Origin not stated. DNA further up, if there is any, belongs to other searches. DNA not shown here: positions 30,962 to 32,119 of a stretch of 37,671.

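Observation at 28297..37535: Pseudaminic-acid-like branch in scrambled order with no NeuB/PseI synthase and no clear PseG, ending at a terminator hairpin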

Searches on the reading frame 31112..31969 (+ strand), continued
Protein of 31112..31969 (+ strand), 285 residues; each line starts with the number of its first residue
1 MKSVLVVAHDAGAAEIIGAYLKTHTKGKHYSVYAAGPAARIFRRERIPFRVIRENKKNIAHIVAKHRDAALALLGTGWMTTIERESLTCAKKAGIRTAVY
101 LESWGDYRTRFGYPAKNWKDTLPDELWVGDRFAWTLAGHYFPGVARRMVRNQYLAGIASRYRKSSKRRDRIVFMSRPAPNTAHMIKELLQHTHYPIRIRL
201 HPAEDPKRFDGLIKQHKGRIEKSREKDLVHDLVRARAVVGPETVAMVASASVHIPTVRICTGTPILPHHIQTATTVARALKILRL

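Call 34: find_related_loci(query=A1, collection=genome_contigs, flank=10000)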
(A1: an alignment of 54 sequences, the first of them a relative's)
Query A1 (285 aa) in genome_contigs; peptide patterns used: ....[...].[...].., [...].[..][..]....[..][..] (x = any residue, [..] = any of these).
377 stretches matched a pattern; 135 encode a relative of the query (tblastn E <= 1e-3); the best 80 are kept; 80 distinct loci.
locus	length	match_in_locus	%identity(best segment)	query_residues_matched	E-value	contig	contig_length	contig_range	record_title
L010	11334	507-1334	47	4-267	3e-73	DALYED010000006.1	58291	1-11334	MAG TPA_asm: Candidatus Paceibacterota bacterium isolate CTOTU14244 NODE_85_length_58291_cov_4.532351, whole genome shot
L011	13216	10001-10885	44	2-283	8e-70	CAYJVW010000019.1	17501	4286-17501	MAG TPA_asm: uncultured Candidatus Saccharibacteria bacterium isolate ERP125453_co1_233 genome assembly, contig: NODE_32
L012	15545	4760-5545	45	1-268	1e-69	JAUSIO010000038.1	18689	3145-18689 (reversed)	MAG: bacterium isolate E14_metabat.bin.253 E14_k141_829589, whole genome shotgun sequence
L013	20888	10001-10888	43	4-281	9e-67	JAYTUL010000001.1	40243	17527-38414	MAG: bacterium isolate GFS_5529 GFS_5529_0, whole genome shotgun sequence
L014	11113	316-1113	44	2-259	3e-66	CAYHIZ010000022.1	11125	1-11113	MAG TPA_asm: uncultured Candidatus Saccharibacteria bacterium isolate ERP119705_co13_459 genome assembly, contig: NODE_7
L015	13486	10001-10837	42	2-267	2e-65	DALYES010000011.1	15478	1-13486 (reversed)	MAG TPA_asm: Candidatus Paceibacterota bacterium isolate CTOTU14260 NODE_798_length_15478_cov_3.545549, whole genome sho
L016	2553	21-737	49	33-262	1e-65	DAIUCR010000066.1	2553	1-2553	MAG TPA_asm: Patescibacteria group bacterium isolate CTOTU11756 NODE_17289_length_2553_cov_9.416733, whole genome shotgu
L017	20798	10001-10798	45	4-264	3e-64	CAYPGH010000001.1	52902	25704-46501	MAG TPA_asm: uncultured Candidatus Saccharibacteria bacterium isolate SRP050083_co2_53 genome assembly, contig: NODE_279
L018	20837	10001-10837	43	1-268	4e-56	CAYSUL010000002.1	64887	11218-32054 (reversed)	MAG TPA_asm: uncultured Candidatus Saccharibacteria bacterium isolate SRP302447_co1_302 genome assembly, contig: NODE_13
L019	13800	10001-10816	36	2-250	1e-51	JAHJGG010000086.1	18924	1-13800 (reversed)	MAG: Patescibacteria group bacterium isolate Modern_marine_glass_biofilm.mb.63 Modern_marine_glas.mb.63_k141_842129, who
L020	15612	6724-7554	36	4-257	2e-51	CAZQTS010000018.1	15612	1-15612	MAG TPA_asm: uncultured Gammaproteobacteria bacterium isolate SRP269290_co3_792 genome assembly, contig: NODE_4170_lengt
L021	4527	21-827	39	33-280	2e-50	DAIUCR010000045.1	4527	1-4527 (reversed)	MAG TPA_asm: Patescibacteria group bacterium isolate CTOTU11756 NODE_6638_length_4527_cov_10.871422, whole genome shotgu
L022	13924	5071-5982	34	4-276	8e-49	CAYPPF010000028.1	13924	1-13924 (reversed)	MAG TPA_asm: uncultured Gammaproteobacteria bacterium isolate SRP200020_co3_83 genome assembly, contig: NODE_6209_length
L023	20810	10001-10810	35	5-250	2e-46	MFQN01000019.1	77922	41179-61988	MAG: Candidatus Magasanikbacteria bacterium RIFCSPLOWO2_12_FULL_43_12 rifcsplowo2_12_scaffold_446, whole genome shotgun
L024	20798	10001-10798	45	4-259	8e-71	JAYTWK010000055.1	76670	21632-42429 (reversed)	MAG: bacterium isolate GFS_5796 GFS_5796_54, whole genome shotgun sequence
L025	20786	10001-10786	39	2-247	7e-45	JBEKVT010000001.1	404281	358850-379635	MAG: Minisyncoccia bacterium isolate SPRUCE 610 SPRUCE_610_1, whole genome shotgun sequence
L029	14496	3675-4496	30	2-252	5e-39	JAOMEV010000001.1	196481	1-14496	Bacteriovoracales bacterium isolate AH-558-A13 AH-558-A13_NODE_1, whole genome shotgun sequence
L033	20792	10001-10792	29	2-247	2e-32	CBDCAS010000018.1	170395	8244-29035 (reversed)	MAG: Coxiellaceae bacterium isolate 393ab743-987d-4544-b307-3c1bcb44e000 genome assembly, contig: contig_17, whole genom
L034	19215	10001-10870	30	1-268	4e-32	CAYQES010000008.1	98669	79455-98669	MAG TPA_asm: uncultured Bdellovibrionales bacterium isolate SRP329715_co2_368 genome assembly, contig: NODE_447_length_9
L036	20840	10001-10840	30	4-278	6e-31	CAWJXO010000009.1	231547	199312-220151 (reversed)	MAG: uncultured Solirubrobacterales bacterium isolate MFD05502.bin.2.100 genome assembly, contig: contig_18214, whole ge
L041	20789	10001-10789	27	2-247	5e-28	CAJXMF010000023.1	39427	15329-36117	MAG TPA_asm: uncultured Methylococcaceae bacterium isolate SRR4023290_bin.21_MetaBAT_v2.12.1_MAG genome assembly, contig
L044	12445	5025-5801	26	4-247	8e-28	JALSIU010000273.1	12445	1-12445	MAG: Methylomonas sp. isolate 354-166_metabat2_scaf2bin.047 354-166_scaffold_5078_c1, whole genome shotgun sequence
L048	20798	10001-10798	29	1-251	4e-27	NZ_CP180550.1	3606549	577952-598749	Neptuniibacter sp. QD37_6 chromosome, complete genome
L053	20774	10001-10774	27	4-247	6e-26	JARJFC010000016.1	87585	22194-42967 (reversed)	Leptospira sp. 96542 NODE_16_length_87585_cov_25.258318, whole genome shotgun sequence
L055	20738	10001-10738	31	4-247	4e-26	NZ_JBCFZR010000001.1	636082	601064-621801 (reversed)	Citromicrobium bathyomarinum strain JL1455 contig1, whole genome shotgun sequence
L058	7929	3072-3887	28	4-250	2e-25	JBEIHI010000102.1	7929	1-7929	MAG: Bacteriovoracaceae bacterium isolate Sample-102-S76-bin-194 Sample_102_S76-bin_194-k141_222932, whole genome shotgu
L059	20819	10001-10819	28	6-268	2e-25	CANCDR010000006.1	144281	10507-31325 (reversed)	MAG: Oxalobacteraceae bacterium isolate JR-MC-D-240519-52 genome assembly, contig: JR-MC-D-240519-C52, whole genome shot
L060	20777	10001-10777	26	4-249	2e-25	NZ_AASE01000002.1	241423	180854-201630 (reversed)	Chlorobium ferrooxidans DSM 13031 ctg61, whole genome shotgun sequence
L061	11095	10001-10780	27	2-247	2e-25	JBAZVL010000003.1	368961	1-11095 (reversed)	MAG: Gallionella sp. isolate SO_2017_GW1_251 NODE_197_length_368961_cov_11.597220_OW334_2017, whole genome shotgun seque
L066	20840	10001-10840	25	4-271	2e-25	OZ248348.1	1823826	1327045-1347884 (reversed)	Methylophilaceae bacterium isolate OrH-2 genome assembly, chromosome: OrH-2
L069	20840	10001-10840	28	4-262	3e-24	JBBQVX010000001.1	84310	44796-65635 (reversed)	MAG: Elusimicrobiota bacterium isolate Co_metawrap_2019 Cmw_2019_k141_2243661_length_84310_cov_9.9996, whole genome shot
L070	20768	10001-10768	27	5-247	2e-24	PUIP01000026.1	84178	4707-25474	Massilia phosphatilytica strain 12-OD1 Scaffold25_1, whole genome shotgun sequence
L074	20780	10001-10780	28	4-247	2e-24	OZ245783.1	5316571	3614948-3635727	MAG: Hyphomicrobiales bacterium isolate 96678fd3-d745-40c6-9c3a-2441808db83d genome assembly, chromosome: 1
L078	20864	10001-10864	28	6-276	6e-24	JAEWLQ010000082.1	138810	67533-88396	MAG: Proteobacteria bacterium isolate OH_PBrB_96 k127_136213, whole genome shotgun sequence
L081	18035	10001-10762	27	6-247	1e-23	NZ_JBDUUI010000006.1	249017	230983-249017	Devosia alba strain RY10 NODE_6_length_249017_cov_99.032282, whole genome shotgun sequence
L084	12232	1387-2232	25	4-268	2e-23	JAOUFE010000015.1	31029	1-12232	MAG: Spirochaetia bacterium isolate 4_1_July_SF_Bin31 4_1_July_SF_Bin31_scaffold_498_c1, whole genome shotgun sequence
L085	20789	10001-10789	25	1-247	2e-23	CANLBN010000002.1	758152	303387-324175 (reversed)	uncultured Pseudomonadales bacterium isolate 3-262-3Z.fasta genome assembly, contig: NODE_2, whole genome shotgun sequen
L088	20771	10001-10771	26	6-249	5e-23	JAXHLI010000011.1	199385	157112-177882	MAG: Desulfurivibrio sp. isolate Salar_de_Ascotan_soil_MAG_ASO12 contig_5539_polypolish, whole genome shotgun sequence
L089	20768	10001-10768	26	6-247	7e-23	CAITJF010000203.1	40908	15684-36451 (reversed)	MAG: uncultured Nitrosomonadales bacterium isolate LJ_bin-3679 genome assembly, contig: bin-3679:203/268, whole genome s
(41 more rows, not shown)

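Call 39: search_protein_families(library=ncbifam, proteins=[L055:3557-4471:+, L055:4396-5553:+, L055:5442-6113:+, L055:7175-8173:+, L055:8116-9447:+, L055:9306-9980:+, L055:9755-10831:+, L055:11134-12141:+, L055:12129-13259:+, L055:13256-14647:+], max_evalue=0.00001)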
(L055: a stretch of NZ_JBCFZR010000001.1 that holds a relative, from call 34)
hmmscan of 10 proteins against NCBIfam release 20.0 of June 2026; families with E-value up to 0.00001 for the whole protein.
L055:3557-4471:+ (304 aa): 6 families
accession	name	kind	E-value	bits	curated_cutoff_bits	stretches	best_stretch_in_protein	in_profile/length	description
TIGR03584.1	PseF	equivalog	9.4e-84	280.5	205.7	1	79-300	1-221/222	pseudaminic acid cytidylyltransferase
NF003952.0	PRK05450.1-5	subfamily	6e-15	55.1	193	1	79-141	4-66/250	3-deoxy-manno-octulosonate cytidylyltransferase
NF009905.0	PRK13368.1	subfamily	1.5e-13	50.7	255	1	79-140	4-65/243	3-deoxy-manno-octulosonate cytidylyltransferase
NF003950.0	PRK05450.1-3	subfamily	1.9e-13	50.3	234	1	79-140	4-65/248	3-deoxy-manno-octulosonate cytidylyltransferase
TIGR00466.1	kdsB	equivalog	1.6e-09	37.6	155.2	1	80-141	5-65/241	3-deoxy-manno-octulosonate cytidylyltransferase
NF003948.0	PRK05450.1-1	equivalog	6.2e-09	35.4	281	1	78-141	6-68/248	3-deoxy-manno-octulosonate cytidylyltransferase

L055:4396-5553:+ (385 aa): 1 family
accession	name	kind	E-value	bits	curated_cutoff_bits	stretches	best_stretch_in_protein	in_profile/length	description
TIGR03590.1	PseG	equivalog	4.4e-61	206.9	153.55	1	25-317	1-275/280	UDP-2,4-diacetamido-2,4,6-trideoxy-beta-L-altropyranose hydrolase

L055:5442-6113:+ (223 aa): 5 families
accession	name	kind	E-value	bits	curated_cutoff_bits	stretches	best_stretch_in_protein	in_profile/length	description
TIGR03585.1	PseH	equivalog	9.8e-39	132.9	93.1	1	44-201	2-155/156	UDP-4-amino-4,6-dideoxy-N-acetyl-beta-L-altrosamine N-acetyltransferase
NF011709.0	PRK15130.1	equivalog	1.3e-14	54.4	218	1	41-209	5-170/186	spermidine N1-acetyltransferase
NF007527.0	PRK10140.1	equivalog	1.7e-07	31.2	236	1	46-202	7-159/162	N-acetyltransferase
NF040503.1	resist_ArsN1a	equivalog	4.1e-06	26.6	170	1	125-202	81-156/159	arsinothricin resistance N-acetyltransferase ArsN1 family A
NF008072.0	PRK10809.1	equivalog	5.1e-06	26.3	190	1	107-210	89-192/194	ribosomal protein S5-alanine N-acetyltransferase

L055:7175-8173:+ (332 aa): 4 families
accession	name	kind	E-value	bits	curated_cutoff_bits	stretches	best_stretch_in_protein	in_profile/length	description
TIGR04380.1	myo_inos_iolG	equivalog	7.4e-17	61.2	355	1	30-161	16-146/330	inositol 2-dehydrogenase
NF041392.1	XylDh_Gfo6_Halo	equivalog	9.5e-10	37.8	350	1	73-161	77-164/350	D-xylose 1-dehydrogenase Gfo6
NF052479.1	LevoglcsnDh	equivalog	5.3e-08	31.9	650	1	55-168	51-162/386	levoglucosan dehydrogenase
NF008607.0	PRK11579.1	subfamily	3.3e-06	26.3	330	1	30-160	20-145/346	oxidoreductase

L055:8116-9447:+ (443 aa): 7 families
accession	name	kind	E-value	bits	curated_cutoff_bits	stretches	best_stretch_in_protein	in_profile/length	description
TIGR03588.1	PseC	equivalog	3.7e-60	203.8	423.5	1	70-382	26-346/380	UDP-4-amino-4,6-dideoxy-N-acetyl-beta-L-altrosamine transaminase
TIGR04181.1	NHT_00031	hypoth_equivalog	5.5e-53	180.1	420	1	73-374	29-339/359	LegC family aminotransferase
NF008658.2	PRK11658.1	equivalog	5.7e-51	173.3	631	1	41-356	11-319/379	UDP-4-amino-4-deoxy-L-arabinose aminotransferase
TIGR04427.1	PLP_DesI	equivalog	8.7e-46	156.8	650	1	72-358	50-328/390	dTDP-4-dehydro-6-deoxyglucose aminotransferase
NF011936.0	PRK15407.1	equivalog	2e-40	138.8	423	2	44-255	34-254/440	lipopolysaccharide biosynthesis protein RfbH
NF008687.0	PRK11706.1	equivalog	6.6e-40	137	375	1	80-366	37-325/375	dTDP-4-amino-4,6-dideoxygalactose transaminase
TIGR02379.1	ECA_wecE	subfamily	2.2e-32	112.3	434.85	1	84-352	41-313/376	dTDP-4-amino-4,6-dideoxy-D-glucose transaminase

L055:9306-9980:+ (224 aa): 0 families

L055:9755-10831:+ (358 aa): 0 families

L055:11134-12141:+ (335 aa): 14 families
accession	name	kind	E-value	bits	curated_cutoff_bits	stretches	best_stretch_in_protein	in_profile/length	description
TIGR01202.1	bchC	equivalog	1.2e-16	60.8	291.25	1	7-180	3-185/308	chlorophyll synthesis pathway protein BchC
TIGR03989.1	Rxyl_3153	subfamily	7.4e-14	51.8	440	1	131-322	177-361/370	NDMA-dependent alcohol dehydrogenase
TIGR03366.1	HpnZ_proposed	hypoth_equivalog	7.8e-10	38.4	328.1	1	97-210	111-228/315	putative phosphonate catabolism associated alcohol dehydrogenase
TIGR02824.1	quinone_pig3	subfamily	2.3e-09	36.7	296.8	1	14-323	12-316/325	putative NAD(P)H quinone oxidoreductase, PIG3 family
NF041097.1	keto_inos_dh_IolM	equivalog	2.8e-09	36.1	450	1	130-213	194-288/389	scyllo-inosose 3-dehydrogenase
TIGR00692.1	tdh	equivalog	3.2e-09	36.3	458.35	1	131-238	153-264/340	L-threonine 3-dehydrogenase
NF041172.1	AcrlCoa_red_Thmprot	equivalog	3.5e-09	36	500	1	126-320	148-322/334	acryloyl-CoA reductase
NF007375.0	PRK09880.1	equivalog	1.2e-08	34.2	469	1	111-319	140-330/344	L-idonate 5-dehydrogenase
TIGR02818.1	adh_III_F_hyde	equivalog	2.4e-08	33.5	543.95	0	132-198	176-245/368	S-(hydroxymethyl)glutathione dehydrogenase/class III alcohol dehydrogenase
NF010344.0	PRK13771.1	subfamily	5.5e-08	32.2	349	0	122-262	144-278/334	putative alcohol dehydrogenase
NF047908.1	AldhRedAhr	equivalog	8.3e-08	31.5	470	1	131-236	157-261/335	NADPH-dependent aldehyde reductase Ahr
NF003808.0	PRK05396.1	equivalog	1.4e-07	30.7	380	0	132-239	156-267/341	L-threonine 3-dehydrogenase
TIGR03451.1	mycoS_dep_FDH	equivalog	2.3e-07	30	512.9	1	132-239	168-280/358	S-(hydroxymethyl)mycothiol dehydrogenase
NF041183.1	Pks2_ls1_myc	equivalog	8.6e-06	22.8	2400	0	74-229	1474-1637/2086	sulfolipid-1 biosynthesis phthioceranic/hydroxyphthioceranic acid synthase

L055:12129-13259:+ (376 aa): 4 families
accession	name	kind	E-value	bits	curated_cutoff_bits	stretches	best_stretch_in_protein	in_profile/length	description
TIGR04380.1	myo_inos_iolG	equivalog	1.4e-13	50.5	355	1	40-171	15-146/330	inositol 2-dehydrogenase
NF040723.1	UDP-GlcNAcDh_Arch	equivalog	1.1e-10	41.5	450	1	41-168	15-139/302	UDP-N-acetylglucosamine 3-dehydrogenase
NF058561.1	BT_2158_fam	equivalog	1e-07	30.9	750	1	45-173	51-180/487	glycoside 3-dehydrogenase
NF052479.1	LevoglcsnDh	equivalog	2e-07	30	650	1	10-172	4-156/386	levoglucosan dehydrogenase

L055:13256-14647:+ (463 aa): 0 families
